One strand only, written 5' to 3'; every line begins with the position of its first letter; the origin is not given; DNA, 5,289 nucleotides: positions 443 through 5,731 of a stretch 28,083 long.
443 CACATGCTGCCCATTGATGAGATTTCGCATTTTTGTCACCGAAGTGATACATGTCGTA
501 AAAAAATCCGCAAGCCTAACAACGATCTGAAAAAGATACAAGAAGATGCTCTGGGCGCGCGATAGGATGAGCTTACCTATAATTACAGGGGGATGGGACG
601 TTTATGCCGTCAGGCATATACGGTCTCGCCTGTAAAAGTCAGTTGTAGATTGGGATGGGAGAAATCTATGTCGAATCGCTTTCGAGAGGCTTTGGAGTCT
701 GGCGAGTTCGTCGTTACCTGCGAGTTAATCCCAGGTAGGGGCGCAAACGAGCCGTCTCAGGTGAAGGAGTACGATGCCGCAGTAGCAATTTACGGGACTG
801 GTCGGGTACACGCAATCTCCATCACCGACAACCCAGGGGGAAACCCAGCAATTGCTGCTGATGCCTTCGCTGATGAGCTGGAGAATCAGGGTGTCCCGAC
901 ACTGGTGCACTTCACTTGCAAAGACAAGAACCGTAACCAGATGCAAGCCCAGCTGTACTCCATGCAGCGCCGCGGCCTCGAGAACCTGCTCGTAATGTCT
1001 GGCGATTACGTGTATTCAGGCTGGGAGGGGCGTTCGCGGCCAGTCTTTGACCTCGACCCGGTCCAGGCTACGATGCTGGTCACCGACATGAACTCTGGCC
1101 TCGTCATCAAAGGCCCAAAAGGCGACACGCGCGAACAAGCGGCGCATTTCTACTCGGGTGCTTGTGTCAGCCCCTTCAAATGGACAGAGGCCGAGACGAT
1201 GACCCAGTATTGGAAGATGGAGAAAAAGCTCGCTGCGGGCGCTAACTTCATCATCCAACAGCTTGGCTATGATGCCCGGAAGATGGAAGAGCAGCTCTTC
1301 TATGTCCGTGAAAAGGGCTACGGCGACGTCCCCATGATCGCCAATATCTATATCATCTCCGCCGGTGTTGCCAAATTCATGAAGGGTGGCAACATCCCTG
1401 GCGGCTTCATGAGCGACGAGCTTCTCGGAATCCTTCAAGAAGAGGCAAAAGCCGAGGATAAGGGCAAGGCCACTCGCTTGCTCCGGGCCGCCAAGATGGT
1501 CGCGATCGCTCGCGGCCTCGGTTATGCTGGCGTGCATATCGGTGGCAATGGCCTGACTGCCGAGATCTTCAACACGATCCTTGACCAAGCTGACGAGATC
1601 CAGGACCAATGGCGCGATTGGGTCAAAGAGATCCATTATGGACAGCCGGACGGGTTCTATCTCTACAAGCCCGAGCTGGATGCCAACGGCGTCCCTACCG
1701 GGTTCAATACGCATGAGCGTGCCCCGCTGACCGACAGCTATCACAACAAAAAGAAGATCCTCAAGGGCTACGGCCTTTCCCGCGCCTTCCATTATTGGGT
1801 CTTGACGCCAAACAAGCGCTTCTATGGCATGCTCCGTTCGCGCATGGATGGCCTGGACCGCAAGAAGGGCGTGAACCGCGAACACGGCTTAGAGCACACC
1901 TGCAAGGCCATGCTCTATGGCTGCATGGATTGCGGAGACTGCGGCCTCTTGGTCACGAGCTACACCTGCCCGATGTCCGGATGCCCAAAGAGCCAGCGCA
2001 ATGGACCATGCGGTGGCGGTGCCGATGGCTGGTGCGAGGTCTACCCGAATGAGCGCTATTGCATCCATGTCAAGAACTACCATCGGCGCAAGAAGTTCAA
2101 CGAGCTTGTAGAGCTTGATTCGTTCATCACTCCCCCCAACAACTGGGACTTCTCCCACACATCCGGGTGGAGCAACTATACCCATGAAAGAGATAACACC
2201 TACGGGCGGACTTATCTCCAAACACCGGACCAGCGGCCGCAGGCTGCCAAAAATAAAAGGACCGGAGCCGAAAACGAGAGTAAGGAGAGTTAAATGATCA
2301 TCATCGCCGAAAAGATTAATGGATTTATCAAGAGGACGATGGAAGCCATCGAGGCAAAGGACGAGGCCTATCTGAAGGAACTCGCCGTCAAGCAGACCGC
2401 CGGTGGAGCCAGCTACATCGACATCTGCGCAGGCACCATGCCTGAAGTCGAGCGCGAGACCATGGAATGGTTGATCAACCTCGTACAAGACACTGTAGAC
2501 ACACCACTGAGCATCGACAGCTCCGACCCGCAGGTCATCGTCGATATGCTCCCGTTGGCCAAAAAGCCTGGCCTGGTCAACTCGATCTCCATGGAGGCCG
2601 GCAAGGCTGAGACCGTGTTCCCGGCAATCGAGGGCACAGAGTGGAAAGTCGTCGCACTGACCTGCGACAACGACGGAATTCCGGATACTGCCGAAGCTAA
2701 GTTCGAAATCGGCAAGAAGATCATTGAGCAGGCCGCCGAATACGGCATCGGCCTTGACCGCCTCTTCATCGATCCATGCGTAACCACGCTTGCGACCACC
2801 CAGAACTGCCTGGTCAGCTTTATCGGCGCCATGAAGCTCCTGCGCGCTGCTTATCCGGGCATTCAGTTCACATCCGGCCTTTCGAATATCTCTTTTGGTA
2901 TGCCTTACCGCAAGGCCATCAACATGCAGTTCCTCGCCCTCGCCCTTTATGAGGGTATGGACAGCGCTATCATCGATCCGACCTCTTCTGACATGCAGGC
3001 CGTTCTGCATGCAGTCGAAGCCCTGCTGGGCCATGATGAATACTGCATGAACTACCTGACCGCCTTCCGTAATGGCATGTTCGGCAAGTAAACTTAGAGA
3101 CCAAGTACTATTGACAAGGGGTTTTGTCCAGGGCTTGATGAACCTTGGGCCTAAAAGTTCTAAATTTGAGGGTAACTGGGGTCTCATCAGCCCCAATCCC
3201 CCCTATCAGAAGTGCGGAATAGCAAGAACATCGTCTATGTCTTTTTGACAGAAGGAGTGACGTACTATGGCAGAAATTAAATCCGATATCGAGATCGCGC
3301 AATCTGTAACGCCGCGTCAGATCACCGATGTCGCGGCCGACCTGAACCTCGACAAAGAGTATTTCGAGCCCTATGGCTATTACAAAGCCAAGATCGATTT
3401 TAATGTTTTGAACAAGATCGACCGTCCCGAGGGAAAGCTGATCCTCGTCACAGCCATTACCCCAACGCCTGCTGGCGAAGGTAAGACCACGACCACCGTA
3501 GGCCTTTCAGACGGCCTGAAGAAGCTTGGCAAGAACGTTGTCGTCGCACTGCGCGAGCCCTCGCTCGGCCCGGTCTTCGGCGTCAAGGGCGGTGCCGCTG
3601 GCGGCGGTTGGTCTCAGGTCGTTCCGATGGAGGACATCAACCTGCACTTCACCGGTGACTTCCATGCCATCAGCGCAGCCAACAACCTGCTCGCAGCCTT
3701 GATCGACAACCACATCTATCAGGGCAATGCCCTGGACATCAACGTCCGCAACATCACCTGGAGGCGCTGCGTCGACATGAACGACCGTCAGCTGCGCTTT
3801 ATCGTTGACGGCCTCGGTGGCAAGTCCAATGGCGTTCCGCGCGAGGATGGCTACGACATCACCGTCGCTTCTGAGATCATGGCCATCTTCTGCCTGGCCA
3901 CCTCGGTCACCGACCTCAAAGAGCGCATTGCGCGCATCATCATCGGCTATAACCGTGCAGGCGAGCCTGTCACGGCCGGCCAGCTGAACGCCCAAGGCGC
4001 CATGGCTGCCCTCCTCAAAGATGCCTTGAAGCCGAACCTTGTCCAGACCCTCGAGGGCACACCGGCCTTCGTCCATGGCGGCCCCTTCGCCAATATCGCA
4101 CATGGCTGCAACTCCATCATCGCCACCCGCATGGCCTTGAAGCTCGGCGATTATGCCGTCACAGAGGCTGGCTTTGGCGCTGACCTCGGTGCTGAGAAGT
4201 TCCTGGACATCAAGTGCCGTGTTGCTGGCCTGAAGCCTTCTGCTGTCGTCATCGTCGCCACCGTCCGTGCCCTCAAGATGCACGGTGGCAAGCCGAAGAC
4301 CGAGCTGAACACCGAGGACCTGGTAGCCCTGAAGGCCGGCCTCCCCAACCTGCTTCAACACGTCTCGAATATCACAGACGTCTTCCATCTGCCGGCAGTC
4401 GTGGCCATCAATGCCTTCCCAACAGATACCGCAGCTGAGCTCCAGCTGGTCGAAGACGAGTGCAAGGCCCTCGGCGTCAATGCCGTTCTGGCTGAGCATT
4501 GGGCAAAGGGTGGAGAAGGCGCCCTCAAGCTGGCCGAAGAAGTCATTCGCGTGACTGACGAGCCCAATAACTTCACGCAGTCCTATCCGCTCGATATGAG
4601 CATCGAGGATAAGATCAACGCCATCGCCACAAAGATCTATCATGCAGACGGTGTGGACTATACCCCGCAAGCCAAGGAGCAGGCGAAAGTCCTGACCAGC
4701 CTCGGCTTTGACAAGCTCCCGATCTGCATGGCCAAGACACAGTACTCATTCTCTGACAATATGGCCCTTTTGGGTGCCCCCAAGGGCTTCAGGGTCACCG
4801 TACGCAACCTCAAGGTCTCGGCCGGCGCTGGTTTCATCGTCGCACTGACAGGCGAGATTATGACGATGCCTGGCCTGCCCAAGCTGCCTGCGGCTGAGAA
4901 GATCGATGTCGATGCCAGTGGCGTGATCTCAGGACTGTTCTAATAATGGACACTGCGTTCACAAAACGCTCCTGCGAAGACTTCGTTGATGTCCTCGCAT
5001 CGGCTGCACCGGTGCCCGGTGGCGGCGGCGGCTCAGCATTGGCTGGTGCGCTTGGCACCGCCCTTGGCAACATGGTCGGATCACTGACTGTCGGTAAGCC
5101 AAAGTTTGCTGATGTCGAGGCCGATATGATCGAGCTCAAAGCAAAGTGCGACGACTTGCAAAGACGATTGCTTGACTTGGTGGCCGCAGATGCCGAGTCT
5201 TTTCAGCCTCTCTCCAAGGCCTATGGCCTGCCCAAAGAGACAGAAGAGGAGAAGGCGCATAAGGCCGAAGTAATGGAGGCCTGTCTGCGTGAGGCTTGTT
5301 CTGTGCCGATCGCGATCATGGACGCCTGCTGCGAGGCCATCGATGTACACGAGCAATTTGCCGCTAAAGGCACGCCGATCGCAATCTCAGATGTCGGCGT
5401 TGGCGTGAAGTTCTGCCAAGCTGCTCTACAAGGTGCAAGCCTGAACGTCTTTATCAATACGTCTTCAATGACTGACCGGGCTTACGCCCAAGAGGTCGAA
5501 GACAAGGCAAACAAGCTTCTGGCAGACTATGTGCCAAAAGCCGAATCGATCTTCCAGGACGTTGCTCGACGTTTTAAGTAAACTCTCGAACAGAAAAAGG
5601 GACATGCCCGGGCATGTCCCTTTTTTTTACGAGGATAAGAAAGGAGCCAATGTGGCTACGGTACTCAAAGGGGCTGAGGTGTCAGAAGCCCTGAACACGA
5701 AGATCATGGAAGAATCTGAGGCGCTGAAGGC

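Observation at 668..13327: Anaerobic methanol-to-formate module (MtaB + reverse methyl-THF branch + formate channel) in a Coriobacteriia-like host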

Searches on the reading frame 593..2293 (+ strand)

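Call 3: search_protein_families(library=pfam, proteins=[window:593-2293:+])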
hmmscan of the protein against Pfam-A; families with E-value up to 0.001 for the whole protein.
window:593-2293:+ (566 aa): 2 families
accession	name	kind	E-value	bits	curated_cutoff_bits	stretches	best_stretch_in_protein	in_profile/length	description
PF12225.13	DUF5981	-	1.5e-23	82.7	23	1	431-518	9-94/95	Methylene-tetrahydrofolate reductase C terminal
PF02219.23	MTHFR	-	3.7e-17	63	24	1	29-288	1-246/287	Methylenetetrahydrofolate reductase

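Call 4: search_protein_families(library=ncbifam, proteins=[window:593-2293:+])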
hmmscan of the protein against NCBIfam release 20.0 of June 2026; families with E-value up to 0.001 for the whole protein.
window:593-2293:+ (566 aa): 3 families
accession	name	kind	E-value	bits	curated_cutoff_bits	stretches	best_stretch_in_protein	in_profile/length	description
NF006396.0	PRK08645.1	equivalog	2.9e-31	108.2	453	1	23-303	307-573/611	bifunctional homocysteine S-methyltransferase/methylenetetrahydrofolate reductase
TIGR00676.1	fadh2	equivalog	2.9e-11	43.2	293.7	1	75-269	32-216/275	methylenetetrahydrofolate reductase [NAD(P)H]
TIGR00677.1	fadh2_euk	equivalog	2.5e-09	36.9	310.05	1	75-257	33-201/281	methylenetetrahydrofolate reductase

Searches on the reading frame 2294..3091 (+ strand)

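Call 3: search_protein_families(library=pfam, proteins=[window:2294-3091:+])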
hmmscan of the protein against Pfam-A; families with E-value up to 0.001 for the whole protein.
window:2294-3091:+ (265 aa): 1 family
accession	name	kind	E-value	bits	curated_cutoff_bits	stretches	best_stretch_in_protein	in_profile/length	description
PF00809.28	Pterin_bind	-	3.5e-18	66.6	25.5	1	29-227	25-243/244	Pterin binding enzyme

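Call 4: search_protein_families(library=ncbifam, proteins=[window:2294-3091:+])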
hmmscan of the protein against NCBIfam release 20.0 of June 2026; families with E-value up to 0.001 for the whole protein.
window:2294-3091:+ (265 aa): 4 families
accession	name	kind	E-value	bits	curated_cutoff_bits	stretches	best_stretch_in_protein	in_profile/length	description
NF005719.0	PRK07535.1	domain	9.3e-97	323.3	259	1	1-263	1-263/268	methyltetrahydrofolate:corrinoid/iron-sulfur protein methyltransferase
TIGR02082.1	metH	equivalog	1.4e-30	105.7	1010.85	1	2-232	344-589/1182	methionine synthase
NF040758.1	CODH_ACS_meth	exception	6e-28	97.9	370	1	2-255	5-259/261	carbon monoxide dehydrogenase/acetyl-CoA synthase methytransferase subunit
NF007024.0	PRK09490.1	equivalog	2.4e-19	68.7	1497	1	28-230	388-604/1234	methionine synthase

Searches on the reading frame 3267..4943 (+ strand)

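Call 3: search_protein_families(library=pfam, proteins=[window:3267-4943:+])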
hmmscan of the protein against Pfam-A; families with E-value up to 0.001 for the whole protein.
window:3267-4943:+ (558 aa): 1 family
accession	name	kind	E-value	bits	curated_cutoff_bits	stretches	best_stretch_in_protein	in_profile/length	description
PF01268.25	FTHFS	-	3.6e-271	900.7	27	1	5-558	1-556/556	Formate--tetrahydrofolate ligase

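Call 4: search_protein_families(library=ncbifam, proteins=[window:3267-4943:+])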
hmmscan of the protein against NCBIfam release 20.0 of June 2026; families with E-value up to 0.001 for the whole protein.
window:3267-4943:+ (558 aa): 3 families
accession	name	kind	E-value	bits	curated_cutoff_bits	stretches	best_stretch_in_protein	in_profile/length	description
NF010030.0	PRK13505.1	equivalog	1.2e-276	918.5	652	1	4-558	2-557/557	formate--tetrahydrofolate ligase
NF010031.0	PRK13506.1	equivalog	3.2e-204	679.5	800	1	5-557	2-577/578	formate--tetrahydrofolate ligase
NF010032.0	PRK13507.1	equivalog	4.3e-173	576.6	938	1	6-558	9-587/587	formate--tetrahydrofolate ligase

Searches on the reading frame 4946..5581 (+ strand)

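Call 3: search_protein_families(library=pfam, proteins=[window:4946-5581:+])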
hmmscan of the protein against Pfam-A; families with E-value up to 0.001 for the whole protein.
window:4946-5581:+ (211 aa): 1 family
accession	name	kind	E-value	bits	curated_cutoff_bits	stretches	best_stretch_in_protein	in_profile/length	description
PF04961.17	FTCD_C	-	1.1e-67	227.7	24.5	1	9-189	1-181/182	Formiminotransferase-cyclodeaminase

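Call 4: search_protein_families(library=ncbifam, proteins=[window:4946-5581:+])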
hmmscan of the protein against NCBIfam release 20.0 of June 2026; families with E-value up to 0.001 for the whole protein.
window:4946-5581:+ (211 aa): 1 family
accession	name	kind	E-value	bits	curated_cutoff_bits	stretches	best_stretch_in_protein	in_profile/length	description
NF045657.1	MthfCyhylaseFchA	equivalog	1e-59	201.5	275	1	7-209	4-206/207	methenyltetrahydrofolate cyclohydrolase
